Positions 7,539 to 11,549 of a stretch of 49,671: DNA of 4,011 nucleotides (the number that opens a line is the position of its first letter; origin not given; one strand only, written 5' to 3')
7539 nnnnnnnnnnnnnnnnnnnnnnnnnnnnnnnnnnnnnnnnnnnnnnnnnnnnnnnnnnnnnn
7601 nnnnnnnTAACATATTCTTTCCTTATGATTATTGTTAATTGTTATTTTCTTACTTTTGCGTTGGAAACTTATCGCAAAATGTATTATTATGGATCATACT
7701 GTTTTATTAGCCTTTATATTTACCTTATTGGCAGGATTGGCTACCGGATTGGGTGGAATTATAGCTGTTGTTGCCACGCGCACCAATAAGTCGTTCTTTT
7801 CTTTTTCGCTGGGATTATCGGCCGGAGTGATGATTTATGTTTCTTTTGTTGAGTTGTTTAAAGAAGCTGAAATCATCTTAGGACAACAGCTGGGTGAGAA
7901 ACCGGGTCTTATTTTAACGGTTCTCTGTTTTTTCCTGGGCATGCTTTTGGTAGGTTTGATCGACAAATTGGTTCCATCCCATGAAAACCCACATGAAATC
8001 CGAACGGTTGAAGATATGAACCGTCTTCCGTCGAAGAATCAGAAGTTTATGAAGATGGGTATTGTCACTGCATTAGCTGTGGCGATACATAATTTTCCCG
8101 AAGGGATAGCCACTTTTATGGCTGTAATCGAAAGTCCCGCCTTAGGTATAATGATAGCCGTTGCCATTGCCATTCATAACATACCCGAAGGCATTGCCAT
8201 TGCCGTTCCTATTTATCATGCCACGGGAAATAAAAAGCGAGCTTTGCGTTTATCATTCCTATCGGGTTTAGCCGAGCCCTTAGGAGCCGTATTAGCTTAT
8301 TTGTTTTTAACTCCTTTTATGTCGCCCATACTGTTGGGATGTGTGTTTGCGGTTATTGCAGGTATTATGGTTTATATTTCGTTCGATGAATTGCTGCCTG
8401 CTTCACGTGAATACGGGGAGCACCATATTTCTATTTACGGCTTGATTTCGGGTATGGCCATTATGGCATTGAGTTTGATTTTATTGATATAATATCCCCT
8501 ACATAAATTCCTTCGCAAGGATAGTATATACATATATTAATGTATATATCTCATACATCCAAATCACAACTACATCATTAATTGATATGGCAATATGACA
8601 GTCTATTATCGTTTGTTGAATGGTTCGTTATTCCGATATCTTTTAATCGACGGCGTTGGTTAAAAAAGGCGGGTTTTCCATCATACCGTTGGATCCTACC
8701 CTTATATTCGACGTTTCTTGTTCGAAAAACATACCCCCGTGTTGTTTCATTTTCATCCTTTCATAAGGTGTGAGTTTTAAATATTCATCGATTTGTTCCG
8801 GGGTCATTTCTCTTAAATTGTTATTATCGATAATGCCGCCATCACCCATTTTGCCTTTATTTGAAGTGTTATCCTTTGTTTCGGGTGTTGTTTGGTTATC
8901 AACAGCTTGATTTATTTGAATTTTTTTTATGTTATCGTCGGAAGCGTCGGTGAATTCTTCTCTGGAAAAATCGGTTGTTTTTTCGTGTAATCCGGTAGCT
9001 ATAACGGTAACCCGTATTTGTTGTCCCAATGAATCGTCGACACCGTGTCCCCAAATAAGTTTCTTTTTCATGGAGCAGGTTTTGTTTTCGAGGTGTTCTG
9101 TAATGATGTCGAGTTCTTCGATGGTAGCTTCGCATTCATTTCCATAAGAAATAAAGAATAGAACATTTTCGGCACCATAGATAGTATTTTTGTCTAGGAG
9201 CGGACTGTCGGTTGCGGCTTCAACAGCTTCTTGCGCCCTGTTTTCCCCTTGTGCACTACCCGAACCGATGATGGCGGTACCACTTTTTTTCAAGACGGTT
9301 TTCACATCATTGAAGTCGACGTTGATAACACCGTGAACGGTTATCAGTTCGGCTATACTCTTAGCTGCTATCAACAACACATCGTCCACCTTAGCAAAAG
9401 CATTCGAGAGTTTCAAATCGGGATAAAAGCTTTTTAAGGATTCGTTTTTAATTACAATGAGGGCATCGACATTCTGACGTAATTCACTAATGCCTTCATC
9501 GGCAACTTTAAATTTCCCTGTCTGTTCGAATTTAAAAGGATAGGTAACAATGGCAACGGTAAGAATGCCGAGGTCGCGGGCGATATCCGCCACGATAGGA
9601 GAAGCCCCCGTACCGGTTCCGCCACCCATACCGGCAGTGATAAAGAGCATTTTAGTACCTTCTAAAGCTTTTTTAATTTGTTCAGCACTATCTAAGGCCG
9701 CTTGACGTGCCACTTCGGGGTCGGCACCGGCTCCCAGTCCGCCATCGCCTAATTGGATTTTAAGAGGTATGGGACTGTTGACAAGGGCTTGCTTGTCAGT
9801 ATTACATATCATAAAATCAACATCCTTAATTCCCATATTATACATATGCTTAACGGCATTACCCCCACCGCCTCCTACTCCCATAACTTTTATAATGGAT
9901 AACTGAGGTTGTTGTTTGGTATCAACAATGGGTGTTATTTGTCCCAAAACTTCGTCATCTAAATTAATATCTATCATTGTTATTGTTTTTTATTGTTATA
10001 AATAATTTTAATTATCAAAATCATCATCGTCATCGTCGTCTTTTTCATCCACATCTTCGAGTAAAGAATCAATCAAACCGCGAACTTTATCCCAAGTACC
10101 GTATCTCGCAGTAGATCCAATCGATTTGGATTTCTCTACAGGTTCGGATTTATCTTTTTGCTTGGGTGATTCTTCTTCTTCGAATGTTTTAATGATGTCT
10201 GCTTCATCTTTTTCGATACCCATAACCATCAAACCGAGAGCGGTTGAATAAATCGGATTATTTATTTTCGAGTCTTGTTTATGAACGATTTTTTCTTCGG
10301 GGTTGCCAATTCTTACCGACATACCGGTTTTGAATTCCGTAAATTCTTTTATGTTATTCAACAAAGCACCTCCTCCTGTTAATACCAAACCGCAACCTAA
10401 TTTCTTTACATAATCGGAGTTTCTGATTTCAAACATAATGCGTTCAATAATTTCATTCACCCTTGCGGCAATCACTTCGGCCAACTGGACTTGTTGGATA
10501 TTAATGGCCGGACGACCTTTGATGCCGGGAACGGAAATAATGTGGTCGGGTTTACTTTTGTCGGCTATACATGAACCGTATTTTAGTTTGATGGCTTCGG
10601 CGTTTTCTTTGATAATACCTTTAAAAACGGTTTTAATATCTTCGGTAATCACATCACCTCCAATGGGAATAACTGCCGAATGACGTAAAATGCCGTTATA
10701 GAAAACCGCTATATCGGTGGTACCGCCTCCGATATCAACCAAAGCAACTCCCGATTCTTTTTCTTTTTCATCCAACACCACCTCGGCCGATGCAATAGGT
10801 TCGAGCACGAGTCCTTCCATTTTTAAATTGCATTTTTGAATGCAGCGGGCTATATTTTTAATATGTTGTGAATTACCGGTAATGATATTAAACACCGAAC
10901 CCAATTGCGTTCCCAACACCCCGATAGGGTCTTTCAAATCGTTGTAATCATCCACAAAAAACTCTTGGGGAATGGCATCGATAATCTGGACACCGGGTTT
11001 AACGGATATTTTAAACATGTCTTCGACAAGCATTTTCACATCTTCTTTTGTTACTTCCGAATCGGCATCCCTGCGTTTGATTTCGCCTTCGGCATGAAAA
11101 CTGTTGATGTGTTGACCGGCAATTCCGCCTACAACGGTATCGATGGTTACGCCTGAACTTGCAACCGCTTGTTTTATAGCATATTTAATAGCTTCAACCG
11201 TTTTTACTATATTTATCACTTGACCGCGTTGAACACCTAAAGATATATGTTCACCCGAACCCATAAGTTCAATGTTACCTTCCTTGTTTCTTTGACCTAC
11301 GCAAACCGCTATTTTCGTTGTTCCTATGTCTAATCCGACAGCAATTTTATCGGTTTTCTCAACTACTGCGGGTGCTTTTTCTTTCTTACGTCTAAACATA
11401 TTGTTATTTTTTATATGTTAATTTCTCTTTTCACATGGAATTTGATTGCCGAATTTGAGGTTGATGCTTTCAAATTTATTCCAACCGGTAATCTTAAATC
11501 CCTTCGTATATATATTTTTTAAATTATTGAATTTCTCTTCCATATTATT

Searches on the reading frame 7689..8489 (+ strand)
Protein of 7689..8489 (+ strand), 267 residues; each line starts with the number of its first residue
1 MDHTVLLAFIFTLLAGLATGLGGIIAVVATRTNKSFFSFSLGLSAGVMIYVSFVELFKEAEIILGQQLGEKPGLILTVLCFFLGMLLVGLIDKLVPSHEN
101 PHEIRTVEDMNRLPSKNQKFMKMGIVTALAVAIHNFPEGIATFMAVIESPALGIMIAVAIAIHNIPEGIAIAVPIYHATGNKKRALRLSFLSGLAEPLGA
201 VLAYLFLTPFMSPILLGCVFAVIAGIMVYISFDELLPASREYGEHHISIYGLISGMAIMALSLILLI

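Call 78: find_related_loci(query=window:7689-8489:+, collection=metagenome_contigs, flank=10000)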
Query window:7689-8489:+ (267 aa) in metagenome_contigs; peptide patterns used: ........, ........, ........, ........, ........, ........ (x = any residue, [..] = any of these).
600 stretches matched a pattern (row limit reached: there are more); 561 encode a relative of the query (tblastn E <= 1e-3); the best 80 are kept; 80 distinct loci.
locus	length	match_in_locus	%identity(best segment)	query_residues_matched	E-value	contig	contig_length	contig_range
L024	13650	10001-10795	62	2-266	2e-111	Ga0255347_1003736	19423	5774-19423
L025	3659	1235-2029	64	1-266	1e-112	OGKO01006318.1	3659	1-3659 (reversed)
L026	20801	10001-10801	63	1-265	3e-108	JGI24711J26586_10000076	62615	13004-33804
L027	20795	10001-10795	64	1-266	1e-107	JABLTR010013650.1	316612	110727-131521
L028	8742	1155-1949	64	1-266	8e-108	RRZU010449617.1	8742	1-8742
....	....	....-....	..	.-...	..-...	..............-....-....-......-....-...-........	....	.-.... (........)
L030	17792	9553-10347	62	1-265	2e-107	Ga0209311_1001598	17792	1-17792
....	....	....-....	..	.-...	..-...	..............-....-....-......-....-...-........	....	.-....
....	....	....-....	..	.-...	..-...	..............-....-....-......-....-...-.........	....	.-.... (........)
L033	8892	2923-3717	62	1-266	5e-107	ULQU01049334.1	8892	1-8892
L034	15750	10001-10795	62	1-266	4e-107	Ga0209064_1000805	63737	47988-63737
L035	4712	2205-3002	61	2-267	7e-107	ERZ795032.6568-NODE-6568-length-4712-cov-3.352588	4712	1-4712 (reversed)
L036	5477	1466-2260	62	1-266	1e-106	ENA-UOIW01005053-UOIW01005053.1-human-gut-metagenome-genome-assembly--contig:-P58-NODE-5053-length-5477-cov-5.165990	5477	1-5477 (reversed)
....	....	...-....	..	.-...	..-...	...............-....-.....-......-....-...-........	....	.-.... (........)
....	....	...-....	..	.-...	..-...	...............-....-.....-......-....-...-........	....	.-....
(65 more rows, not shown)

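Call 94: search_protein_families(library=pfam, proteins=[window:7689-8489:+], max_evalue=0.001)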
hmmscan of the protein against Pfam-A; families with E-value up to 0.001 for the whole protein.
window:7689-8489:+ (267 aa): 1 family
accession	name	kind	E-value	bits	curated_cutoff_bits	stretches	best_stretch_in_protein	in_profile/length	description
PF02535.28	Zip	-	2.4e-33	116.2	35.1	2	115-261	169-321/323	ZIP Zinc transporter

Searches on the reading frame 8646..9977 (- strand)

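Call 94: search_protein_families(library=pfam, proteins=[window:8646-9977:-], max_evalue=0.001)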
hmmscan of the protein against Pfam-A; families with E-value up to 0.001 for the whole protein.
window:8646-9977:- (444 aa): 2 families
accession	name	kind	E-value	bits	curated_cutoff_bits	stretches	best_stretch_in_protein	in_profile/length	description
PF00091.31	Tubulin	-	9.4e-43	147.1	33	1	29-184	2-188/190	Tubulin/FtsZ family, GTPase domain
PF12327.13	FtsZ_C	-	4.8e-20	72.1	27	1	233-330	1-94/95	FtsZ family, C-terminal domain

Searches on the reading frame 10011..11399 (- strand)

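Call 94: search_protein_families(library=pfam, proteins=[window:10011-11399:-], max_evalue=0.001)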
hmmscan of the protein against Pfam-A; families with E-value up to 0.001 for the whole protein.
window:10011-11399:- (463 aa): 5 families
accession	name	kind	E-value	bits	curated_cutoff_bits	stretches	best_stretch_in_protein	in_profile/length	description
PF14450.12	FtsA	-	8.4e-39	133.3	31.8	1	219-389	1-127/127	Cell division protein FtsA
PF02491.25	SHS2_FTSA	-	4.2e-20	72.3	25.4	1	95-174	1-79/79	SHS2 domain inserted in FTSA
PF06723.19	MreB_Mbl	-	4.6e-16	59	27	1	213-373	142-312/327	MreB/Mbl protein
PF11104.14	PilM_2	-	2.7e-09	36.8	27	1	208-273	172-236/340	Type IV pilus assembly protein PilM;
PF06277.17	EutA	-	1.1e-06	28.3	27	1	212-270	139-197/475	Ethanolamine utilisation protein EutA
